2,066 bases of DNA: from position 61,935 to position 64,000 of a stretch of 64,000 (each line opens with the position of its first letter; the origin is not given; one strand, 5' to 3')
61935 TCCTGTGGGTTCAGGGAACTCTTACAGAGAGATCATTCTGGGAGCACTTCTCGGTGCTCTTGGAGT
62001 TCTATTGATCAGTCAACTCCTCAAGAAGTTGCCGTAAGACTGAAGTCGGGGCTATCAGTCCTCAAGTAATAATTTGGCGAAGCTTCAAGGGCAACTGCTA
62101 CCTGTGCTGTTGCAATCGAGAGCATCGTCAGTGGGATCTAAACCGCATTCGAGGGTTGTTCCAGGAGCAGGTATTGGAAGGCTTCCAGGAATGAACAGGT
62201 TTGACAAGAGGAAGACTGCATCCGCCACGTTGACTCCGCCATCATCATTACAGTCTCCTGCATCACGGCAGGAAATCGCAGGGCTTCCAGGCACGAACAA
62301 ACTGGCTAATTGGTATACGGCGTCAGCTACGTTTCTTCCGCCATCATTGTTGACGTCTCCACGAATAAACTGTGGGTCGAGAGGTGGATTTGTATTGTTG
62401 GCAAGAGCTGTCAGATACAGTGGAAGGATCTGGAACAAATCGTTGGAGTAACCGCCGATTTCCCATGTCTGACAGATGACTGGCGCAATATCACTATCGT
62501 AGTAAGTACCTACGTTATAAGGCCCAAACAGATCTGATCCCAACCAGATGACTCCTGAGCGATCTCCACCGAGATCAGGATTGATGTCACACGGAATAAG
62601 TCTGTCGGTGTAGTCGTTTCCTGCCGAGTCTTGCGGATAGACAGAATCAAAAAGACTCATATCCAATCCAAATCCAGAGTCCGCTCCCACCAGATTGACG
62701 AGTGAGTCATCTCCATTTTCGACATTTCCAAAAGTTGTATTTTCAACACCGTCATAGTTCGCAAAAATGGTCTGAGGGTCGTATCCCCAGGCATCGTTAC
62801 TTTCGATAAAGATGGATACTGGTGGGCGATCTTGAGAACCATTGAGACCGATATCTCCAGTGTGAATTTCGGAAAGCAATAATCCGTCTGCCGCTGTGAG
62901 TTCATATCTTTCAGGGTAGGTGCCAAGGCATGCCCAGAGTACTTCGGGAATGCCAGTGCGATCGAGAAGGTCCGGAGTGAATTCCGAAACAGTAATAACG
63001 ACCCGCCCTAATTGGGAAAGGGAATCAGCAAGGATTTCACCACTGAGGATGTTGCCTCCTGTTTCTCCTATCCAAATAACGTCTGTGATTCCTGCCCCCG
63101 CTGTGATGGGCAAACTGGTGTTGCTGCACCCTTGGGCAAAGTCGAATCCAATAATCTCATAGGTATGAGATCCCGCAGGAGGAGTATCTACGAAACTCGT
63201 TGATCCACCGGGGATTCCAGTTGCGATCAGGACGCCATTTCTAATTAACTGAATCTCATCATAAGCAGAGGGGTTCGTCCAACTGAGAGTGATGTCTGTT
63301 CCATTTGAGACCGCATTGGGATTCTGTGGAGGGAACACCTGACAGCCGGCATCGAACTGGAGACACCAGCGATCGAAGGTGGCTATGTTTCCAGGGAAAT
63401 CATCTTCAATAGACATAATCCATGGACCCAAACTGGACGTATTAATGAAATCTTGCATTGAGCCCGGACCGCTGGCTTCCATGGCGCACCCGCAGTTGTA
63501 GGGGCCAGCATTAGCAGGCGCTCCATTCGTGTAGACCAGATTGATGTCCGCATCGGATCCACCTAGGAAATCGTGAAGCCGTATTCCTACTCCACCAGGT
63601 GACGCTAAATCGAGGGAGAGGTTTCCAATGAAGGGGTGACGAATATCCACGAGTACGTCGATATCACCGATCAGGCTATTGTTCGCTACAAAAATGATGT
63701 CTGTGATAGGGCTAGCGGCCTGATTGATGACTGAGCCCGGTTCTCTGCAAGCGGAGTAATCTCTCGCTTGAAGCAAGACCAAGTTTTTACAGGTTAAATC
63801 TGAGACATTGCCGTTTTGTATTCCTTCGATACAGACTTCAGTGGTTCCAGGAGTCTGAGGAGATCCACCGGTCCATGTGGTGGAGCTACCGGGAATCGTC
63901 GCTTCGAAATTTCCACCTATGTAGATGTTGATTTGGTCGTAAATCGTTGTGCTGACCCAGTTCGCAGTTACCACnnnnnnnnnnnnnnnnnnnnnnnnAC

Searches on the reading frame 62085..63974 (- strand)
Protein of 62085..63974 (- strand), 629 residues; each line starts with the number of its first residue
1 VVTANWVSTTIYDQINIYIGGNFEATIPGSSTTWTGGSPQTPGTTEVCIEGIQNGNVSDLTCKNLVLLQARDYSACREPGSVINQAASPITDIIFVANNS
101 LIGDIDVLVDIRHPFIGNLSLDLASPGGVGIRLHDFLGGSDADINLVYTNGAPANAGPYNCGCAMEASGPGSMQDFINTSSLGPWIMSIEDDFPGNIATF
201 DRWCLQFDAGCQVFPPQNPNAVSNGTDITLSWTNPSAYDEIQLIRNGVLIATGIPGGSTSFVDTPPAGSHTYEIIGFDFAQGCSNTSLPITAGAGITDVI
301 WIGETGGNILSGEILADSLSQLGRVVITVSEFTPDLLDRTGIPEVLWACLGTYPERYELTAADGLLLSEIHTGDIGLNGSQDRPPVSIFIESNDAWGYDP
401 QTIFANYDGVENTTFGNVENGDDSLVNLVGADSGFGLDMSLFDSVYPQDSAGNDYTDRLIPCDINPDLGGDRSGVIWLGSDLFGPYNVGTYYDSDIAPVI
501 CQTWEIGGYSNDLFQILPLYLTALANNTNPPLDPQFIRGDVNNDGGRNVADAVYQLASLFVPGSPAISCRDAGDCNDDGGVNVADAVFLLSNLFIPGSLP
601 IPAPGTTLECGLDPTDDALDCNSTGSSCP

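Call 66: search_protein_families(library=pfam, proteins=[window:62085-63974:-], max_evalue=0.00001)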
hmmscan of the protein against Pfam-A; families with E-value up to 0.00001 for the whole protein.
window:62085-63974:- (629 aa): 1 family
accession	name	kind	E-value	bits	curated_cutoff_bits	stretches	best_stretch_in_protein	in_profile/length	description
PF01483.27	P_proprotein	-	1.9e-08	34.7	21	1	104-207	3-86/86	Proprotein convertase P-domain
